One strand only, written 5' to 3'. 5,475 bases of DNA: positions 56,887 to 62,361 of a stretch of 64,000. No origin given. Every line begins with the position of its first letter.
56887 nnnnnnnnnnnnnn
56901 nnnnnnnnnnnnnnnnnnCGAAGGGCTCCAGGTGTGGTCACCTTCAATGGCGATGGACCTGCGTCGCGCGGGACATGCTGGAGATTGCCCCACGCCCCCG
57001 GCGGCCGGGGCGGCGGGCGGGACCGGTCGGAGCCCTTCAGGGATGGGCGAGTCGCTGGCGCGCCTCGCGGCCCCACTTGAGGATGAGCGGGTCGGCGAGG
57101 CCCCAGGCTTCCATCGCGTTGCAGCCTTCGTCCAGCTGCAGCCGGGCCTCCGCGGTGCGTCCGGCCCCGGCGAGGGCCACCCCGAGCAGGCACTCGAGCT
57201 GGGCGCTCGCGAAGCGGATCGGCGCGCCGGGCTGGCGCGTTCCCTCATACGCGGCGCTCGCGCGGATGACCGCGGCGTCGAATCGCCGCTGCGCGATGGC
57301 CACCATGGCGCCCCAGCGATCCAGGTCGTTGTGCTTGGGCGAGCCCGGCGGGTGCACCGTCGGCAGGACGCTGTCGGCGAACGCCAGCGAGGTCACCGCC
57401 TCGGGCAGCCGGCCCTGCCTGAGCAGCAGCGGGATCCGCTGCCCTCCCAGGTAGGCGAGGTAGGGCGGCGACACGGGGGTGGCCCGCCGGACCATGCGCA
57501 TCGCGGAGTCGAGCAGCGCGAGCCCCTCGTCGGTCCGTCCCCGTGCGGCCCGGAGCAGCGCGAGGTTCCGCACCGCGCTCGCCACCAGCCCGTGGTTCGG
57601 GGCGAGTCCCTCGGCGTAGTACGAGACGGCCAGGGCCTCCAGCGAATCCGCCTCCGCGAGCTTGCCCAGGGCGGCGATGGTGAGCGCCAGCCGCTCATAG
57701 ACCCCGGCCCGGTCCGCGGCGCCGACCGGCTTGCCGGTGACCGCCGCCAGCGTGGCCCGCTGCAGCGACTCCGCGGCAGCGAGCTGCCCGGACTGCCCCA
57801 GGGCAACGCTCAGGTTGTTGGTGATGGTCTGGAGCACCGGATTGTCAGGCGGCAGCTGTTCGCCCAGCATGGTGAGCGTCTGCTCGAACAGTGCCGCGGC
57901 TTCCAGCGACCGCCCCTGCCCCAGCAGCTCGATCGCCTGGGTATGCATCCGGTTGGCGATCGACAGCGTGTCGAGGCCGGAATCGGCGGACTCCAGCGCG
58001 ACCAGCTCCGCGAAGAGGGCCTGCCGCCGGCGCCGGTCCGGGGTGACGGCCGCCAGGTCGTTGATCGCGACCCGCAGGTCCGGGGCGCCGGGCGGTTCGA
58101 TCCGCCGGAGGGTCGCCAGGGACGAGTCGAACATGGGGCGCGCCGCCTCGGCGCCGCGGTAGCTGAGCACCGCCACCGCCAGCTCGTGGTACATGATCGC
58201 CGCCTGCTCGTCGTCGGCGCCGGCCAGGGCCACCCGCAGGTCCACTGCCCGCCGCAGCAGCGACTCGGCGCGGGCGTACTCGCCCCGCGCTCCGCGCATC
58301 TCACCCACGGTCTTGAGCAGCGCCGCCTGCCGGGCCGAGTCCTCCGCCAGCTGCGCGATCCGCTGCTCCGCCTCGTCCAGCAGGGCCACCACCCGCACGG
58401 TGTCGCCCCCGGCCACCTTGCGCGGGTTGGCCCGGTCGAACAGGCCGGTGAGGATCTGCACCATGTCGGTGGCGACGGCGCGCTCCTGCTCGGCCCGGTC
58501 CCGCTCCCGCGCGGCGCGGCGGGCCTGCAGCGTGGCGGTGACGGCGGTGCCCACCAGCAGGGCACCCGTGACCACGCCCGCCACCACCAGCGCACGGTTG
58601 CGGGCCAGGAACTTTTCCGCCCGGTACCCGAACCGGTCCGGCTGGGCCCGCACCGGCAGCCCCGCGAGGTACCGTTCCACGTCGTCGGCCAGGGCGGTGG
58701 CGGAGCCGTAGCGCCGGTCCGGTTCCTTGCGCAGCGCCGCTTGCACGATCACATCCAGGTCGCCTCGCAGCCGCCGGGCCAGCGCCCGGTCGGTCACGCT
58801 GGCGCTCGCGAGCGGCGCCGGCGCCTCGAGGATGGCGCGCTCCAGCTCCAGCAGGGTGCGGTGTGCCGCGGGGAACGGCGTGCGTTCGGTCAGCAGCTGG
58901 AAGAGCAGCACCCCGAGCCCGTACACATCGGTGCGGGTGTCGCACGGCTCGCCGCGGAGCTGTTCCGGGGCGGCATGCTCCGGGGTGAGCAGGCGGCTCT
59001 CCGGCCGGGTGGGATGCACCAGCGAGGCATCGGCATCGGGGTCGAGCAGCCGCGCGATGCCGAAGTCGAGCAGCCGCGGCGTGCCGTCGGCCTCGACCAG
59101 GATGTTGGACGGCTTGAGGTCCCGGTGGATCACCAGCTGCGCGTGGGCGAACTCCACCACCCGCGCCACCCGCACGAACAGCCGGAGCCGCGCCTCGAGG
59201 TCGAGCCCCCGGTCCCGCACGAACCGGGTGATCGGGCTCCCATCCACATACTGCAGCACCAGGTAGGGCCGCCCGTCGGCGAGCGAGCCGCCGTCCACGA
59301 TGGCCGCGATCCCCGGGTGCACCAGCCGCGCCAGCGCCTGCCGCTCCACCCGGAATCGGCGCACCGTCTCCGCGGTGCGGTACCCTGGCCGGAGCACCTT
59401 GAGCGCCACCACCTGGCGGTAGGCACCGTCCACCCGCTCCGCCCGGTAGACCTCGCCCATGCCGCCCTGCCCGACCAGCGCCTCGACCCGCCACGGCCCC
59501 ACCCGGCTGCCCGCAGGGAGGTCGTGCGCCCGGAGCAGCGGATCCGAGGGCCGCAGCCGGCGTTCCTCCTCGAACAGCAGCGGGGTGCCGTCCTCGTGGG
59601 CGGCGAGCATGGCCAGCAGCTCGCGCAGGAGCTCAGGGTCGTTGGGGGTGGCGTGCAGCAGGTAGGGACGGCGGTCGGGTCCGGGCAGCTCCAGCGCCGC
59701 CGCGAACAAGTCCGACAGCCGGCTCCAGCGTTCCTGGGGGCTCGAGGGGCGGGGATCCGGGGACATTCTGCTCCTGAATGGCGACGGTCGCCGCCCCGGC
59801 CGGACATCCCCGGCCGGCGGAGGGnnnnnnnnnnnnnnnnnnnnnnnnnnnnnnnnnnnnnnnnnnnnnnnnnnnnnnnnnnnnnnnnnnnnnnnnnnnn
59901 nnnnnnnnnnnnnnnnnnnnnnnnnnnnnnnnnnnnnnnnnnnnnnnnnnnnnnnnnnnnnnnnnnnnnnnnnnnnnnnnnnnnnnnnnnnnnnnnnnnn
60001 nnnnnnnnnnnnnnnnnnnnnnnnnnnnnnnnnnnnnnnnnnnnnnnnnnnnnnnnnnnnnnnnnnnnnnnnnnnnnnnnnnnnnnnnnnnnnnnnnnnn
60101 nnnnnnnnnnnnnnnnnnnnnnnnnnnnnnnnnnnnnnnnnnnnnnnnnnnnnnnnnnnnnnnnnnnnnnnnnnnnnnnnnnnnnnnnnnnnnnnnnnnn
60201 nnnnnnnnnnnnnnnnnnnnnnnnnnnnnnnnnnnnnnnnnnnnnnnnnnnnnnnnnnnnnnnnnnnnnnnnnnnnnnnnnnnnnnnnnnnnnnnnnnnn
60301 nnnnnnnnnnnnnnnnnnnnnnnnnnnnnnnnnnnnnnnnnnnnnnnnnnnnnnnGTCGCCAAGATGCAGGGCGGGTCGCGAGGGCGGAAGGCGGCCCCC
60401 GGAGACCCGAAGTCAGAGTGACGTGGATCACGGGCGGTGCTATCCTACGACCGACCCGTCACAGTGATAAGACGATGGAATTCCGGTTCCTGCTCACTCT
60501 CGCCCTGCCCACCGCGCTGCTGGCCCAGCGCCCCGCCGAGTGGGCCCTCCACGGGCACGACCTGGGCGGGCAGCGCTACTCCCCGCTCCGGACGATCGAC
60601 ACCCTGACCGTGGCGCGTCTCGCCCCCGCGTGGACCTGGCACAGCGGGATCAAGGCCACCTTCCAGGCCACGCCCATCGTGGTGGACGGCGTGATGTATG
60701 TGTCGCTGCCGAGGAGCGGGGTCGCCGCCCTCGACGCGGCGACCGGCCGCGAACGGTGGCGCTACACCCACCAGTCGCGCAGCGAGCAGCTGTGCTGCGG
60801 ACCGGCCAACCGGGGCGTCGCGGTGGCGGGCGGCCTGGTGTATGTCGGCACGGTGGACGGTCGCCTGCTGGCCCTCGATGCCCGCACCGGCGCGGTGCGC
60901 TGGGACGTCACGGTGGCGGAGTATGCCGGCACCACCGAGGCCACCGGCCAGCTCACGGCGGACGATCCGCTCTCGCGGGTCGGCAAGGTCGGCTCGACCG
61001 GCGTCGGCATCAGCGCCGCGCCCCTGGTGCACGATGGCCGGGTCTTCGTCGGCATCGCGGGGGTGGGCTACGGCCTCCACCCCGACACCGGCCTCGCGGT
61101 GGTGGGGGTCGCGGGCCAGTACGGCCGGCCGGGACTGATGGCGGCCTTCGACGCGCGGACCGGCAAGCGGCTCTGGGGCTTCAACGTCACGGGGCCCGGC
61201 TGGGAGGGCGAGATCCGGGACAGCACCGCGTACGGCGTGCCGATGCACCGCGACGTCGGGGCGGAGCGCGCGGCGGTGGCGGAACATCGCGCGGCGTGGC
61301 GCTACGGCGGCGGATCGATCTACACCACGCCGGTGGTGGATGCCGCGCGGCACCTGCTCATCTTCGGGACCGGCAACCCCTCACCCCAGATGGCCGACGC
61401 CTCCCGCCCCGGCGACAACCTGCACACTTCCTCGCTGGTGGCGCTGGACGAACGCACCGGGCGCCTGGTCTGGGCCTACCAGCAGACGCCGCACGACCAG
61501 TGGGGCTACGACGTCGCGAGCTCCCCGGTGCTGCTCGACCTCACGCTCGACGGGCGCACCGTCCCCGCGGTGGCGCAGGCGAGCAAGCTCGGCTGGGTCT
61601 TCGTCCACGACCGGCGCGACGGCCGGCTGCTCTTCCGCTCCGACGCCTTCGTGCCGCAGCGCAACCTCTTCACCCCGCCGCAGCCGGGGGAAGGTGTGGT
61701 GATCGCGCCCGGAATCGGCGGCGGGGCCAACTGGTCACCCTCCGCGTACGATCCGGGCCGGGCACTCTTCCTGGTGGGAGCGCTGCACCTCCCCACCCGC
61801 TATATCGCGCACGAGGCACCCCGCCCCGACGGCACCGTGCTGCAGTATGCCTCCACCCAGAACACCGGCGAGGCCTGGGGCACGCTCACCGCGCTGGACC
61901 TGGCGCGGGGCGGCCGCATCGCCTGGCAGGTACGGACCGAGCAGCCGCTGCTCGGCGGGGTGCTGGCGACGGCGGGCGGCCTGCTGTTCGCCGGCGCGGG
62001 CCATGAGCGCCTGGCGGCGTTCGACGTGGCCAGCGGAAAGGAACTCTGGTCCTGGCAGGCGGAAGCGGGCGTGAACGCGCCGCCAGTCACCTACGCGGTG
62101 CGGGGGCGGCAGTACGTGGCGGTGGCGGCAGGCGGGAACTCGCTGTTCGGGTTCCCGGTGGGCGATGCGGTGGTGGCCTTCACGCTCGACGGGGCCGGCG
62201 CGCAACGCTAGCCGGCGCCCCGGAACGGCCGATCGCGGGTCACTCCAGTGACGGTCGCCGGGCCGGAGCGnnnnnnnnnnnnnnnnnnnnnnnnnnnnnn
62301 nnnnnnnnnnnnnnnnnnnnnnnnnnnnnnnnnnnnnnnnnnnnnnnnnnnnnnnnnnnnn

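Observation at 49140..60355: Candidate phosphorylation-switched ECF regulon for surface adhesins plus an exopolysaccharide synthase/export pair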

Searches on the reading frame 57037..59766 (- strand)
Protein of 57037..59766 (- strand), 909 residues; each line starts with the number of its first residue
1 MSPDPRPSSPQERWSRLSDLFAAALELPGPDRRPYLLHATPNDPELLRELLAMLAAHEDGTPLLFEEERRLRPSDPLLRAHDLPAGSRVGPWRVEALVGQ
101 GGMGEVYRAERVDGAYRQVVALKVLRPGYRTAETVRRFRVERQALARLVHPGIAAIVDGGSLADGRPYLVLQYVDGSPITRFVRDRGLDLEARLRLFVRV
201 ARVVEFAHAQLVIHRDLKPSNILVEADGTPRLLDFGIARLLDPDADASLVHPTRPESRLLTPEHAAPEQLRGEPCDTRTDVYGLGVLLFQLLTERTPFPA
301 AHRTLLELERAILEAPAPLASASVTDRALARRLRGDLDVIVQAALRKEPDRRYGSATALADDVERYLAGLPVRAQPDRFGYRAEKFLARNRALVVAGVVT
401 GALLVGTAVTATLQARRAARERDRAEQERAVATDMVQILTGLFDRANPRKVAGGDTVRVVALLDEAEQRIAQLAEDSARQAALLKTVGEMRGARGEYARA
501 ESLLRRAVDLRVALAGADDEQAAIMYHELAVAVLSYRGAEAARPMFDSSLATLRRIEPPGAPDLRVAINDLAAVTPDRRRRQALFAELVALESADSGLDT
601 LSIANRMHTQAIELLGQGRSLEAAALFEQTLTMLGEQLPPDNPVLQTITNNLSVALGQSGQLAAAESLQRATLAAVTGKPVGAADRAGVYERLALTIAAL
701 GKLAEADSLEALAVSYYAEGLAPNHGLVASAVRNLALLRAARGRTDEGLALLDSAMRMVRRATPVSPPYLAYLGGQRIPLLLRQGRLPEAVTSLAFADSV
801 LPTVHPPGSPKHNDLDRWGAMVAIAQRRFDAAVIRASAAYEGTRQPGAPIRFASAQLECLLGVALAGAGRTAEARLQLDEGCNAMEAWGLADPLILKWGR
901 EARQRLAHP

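Call 6: search_protein_families(library=pfam, proteins=[window:57037-59766:-], max_evalue=0.01)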
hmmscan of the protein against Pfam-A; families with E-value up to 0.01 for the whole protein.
window:57037-59766:- (909 aa): 7 families
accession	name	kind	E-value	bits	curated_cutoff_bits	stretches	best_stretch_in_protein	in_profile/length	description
PF00069.31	Pkinase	-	7.8e-38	130.8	31.7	1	93-360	2-259/263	Protein kinase domain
PF07714.23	PK_Tyr_Ser-Thr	-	8.8e-25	87.9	23.1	1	96-301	5-208/258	Protein tyrosine and serine/threonine kinase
PF13424.12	TPR_12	-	3.6e-11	43.5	30.1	3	481-554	3-76/77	Tetratricopeptide repeat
PF13374.12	TPR_10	-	5.6e-09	36.2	27.5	0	493-518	14-39/42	Tetratricopeptide repeat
PF03109.22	ABC1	-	3.5e-08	33.3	22.9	1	168-248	144-224/244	ABC1 atypical kinase-like domain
PF24885.1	TPR_NPHP3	-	4.8e-05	23.3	100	0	686-760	98-172/239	Nephrocystin-3 TPR domain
PF06293.20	Kdo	-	0.0067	16.3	21.3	0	114-235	34-166/207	Lipopolysaccharide kinase (Kdo/WaaP) family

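Call 8: search_protein_families(library=ncbifam, proteins=[window:57037-59766:-], max_evalue=0.1)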
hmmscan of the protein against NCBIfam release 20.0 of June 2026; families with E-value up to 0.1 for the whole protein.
window:57037-59766:- (909 aa): 20 families
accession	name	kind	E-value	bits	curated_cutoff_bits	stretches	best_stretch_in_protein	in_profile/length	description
NF033483.0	PknB_PASTA_kin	equivalog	5.9e-60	203.8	450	1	93-375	10-277/563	Stk1 family PASTA domain-containing Ser/Thr kinase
NF052427.1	StpK7MSMEG_1200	equivalog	4.9e-44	150.8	900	1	88-433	5-337/601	serine/threonine protein kinase StpK7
NF047741.1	antiphage_MADS6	equivalog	1.9e-39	135.7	460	2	188-368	296-462/612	methylation-associated defense system protein kinase MAD6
TIGR03903.1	TOMM_kin_cyc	equivalog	4.5e-33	114.2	705.75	1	118-361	4-242/1267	TOMM system kinase/cyclase fusion protein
NF009651.0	PRK13184.1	equivalog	5.8e-32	110.6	839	1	94-371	6-295/932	serine/threonine-protein kinase PknD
NF038150.1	lanthi_synth_IV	equivalog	1.1e-22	80.2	650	1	92-398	191-471/851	class IV lanthionine synthetase LanL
NF033442.0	BREX_PglW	equivalog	1e-21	76.5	990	1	87-366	201-486/1391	BREX system serine/threonine kinase PglW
NF053615.1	SerThrKinAfsKStmc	equivalog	4.1e-17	62.1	1300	1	87-301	10-216/809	protein serine/threonine kinase AfsK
NF038151.1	lanthi_synth_III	equivalog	7.8e-14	51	575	1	92-366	222-496/833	class III lanthionine synthetase LanKC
NF040586.1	FxSxx_TPR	equivalog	1.5e-13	50.2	300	3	596-762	548-715/830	FxSxx-COOH system tetratricopeptide repeat protein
TIGR01982.1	UbiB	equivalog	2e-06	26.7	487.55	1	168-245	233-310/436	2-polyprenylphenol 6-hydroxylase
TIGR03724.2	arch_bud32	equivalog_domain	3.5e-06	26.6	125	1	166-242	67-135/193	KEOPS complex kinase/ATPase Bud32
NF058632.1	SerThrKinPrkT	equivalog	6.4e-06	25.4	280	1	93-228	24-154/322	serine/threonine protein kinase PrkT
NF011464.0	PRK14879.1-7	equivalog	0.0001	22.1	246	1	128-240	38-151/221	Kae1-associated kinase Bud32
NF007174.0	PRK09605.1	equivalog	0.00012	20.7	447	1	119-242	359-477/535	bifunctional N(6)-L-threonylcarbamoyladenine synthase/serine/threonine protein kinase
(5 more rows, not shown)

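Call 16: find_related_loci(query=window:57037-59766:-, collection=genome_contigs, flank=10000)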
Query window:57037-59766:- (909 aa) in genome_contigs; peptide patterns used: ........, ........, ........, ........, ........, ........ (x = any residue, [..] = any of these).
600 stretches matched a pattern (row limit reached: there are more); 542 encode a relative of the query (tblastn E <= 1e-3); the best 80 are kept; 80 distinct loci.
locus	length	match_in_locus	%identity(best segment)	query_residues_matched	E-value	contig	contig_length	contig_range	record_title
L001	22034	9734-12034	39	91-790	5e-108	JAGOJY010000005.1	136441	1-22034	MAG: Acidobacteria bacterium isolate Go_SlDig_bin_260 Go_SlDig_217_length_136441_cov_11.098009, whole genome shotgun seq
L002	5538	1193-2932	37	3-556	5e-107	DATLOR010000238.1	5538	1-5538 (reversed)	MAG TPA_asm: Pyrinomonadaceae bacterium isolate SMAG_U13831 k141_2896292, whole genome shotgun sequence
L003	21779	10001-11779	37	12-566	4e-92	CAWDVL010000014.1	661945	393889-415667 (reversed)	MAG: uncultured Acidobacteriota bacterium isolate MFD05521.bin.2.136 genome assembly, contig: contig_5164, whole genome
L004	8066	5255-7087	36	8-667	2e-88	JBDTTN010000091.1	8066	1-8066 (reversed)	MAG: Gemmatimonadota bacterium isolate cluster3_bin.297 NODE_43858_length_8066_cov_4.524903, whole genome shotgun sequen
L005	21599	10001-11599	36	9-510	1e-84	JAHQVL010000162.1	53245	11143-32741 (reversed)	MAG: Rhodothermaceae bacterium isolate MAG.022 Bin022-P26092, whole genome shotgun sequence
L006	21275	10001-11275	42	12-432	2e-82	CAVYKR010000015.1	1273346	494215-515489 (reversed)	MAG: Bryobacterales bacterium isolate MFD05521.bin.2.162 genome assembly, contig: contig_36757, whole genome shotgun seq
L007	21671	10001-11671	38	14-580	7e-82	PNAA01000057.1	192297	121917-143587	MAG: Spartobacteria bacterium isolate palsa_1392 73.20110800_P1D.12_contig_196, whole genome shotgun sequence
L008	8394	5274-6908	32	10-523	1e-79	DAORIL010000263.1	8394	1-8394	MAG TPA_asm: Pyrinomonadaceae bacterium isolate AMR_MDS_5578 NODE_974_length_8394_cov_6.197026, whole genome shotgun seq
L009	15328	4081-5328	40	1-427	8e-79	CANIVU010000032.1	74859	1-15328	MAG: Acidobacteria bacterium isolate RH-18aug17-384 genome assembly, contig: RH-18aug17-C736, whole genome shotgun seque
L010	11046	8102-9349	41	1-427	2e-78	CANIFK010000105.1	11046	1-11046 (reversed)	MAG: Acidobacteria bacterium isolate RE-9nov16-96 genome assembly, contig: RE-9nov16-C14746, whole genome shotgun sequen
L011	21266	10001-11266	41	11-458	3e-78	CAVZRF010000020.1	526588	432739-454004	MAG: uncultured Acidobacteriaceae bacterium isolate MFD09671.bin.2.113 genome assembly, contig: contig_53073, whole geno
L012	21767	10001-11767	34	13-618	2e-77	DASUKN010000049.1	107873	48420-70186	MAG TPA_asm: Candidatus Udaeobacter sp. isolate SMAG_U1516 k141_42837, whole genome shotgun sequence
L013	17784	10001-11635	36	4-538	9e-77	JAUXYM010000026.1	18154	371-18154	MAG: Nevskia sp. isolate C18_concoct.bin.176 C18_k141_400344, whole genome shotgun sequence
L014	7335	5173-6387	40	13-427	2e-76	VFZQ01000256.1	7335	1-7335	MAG: Acidobacteria bacterium isolate M_DeepCast_100m_mx_118 M_DeepCast_100m_mx_118_Ga0194119_10021300, whole genome shot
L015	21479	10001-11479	40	8-509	1e-75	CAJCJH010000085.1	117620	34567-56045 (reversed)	Rhodospirillales bacterium isolate MOSS_genome_mining.7 genome assembly, contig: k119_115541, whole genome shotgun seque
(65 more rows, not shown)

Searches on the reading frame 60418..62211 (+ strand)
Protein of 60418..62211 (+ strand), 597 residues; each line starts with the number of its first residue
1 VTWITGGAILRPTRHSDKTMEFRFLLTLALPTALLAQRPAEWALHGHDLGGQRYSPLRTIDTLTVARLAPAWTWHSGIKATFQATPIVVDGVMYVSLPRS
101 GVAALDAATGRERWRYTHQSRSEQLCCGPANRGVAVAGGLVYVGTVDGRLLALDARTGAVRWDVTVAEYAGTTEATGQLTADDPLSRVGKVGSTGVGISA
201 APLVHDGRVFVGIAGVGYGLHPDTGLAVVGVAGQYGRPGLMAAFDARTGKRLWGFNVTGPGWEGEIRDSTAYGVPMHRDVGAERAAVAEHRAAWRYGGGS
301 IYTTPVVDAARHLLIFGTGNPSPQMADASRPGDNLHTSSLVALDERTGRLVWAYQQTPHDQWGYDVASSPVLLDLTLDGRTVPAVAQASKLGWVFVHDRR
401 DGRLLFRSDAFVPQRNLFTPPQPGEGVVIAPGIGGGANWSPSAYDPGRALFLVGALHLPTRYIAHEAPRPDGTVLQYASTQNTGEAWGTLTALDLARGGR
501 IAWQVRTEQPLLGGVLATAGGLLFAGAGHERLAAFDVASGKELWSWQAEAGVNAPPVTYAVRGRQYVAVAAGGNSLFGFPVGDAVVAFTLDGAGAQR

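Call 6: search_protein_families(library=pfam, proteins=[window:60418-62211:+], max_evalue=0.01)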
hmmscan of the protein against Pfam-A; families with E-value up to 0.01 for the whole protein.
window:60418-62211:+ (597 aa): 4 families
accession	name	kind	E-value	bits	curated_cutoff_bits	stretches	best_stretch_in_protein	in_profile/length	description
PF01011.28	PQQ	-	8.6e-91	305.9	26.7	2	42-407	1-337/595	Glucose/ethanol/alcohol dehydrogenase, beta-propeller domain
PF13360.13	PQQ_2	-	1.2e-29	104.1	27.6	3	73-179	56-161/233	Outer membrane protein assembly factor BamB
PF13570.13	Beta-prop_ACSF4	-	9.5e-14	52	133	2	84-166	7-89/329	Beta-alanine-activating enzyme, beta-propeller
PF23727.1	Beta-prop_FAM234A_B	-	0.003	16.6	26.4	0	101-165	53-117/467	FAM234A/B beta-propeller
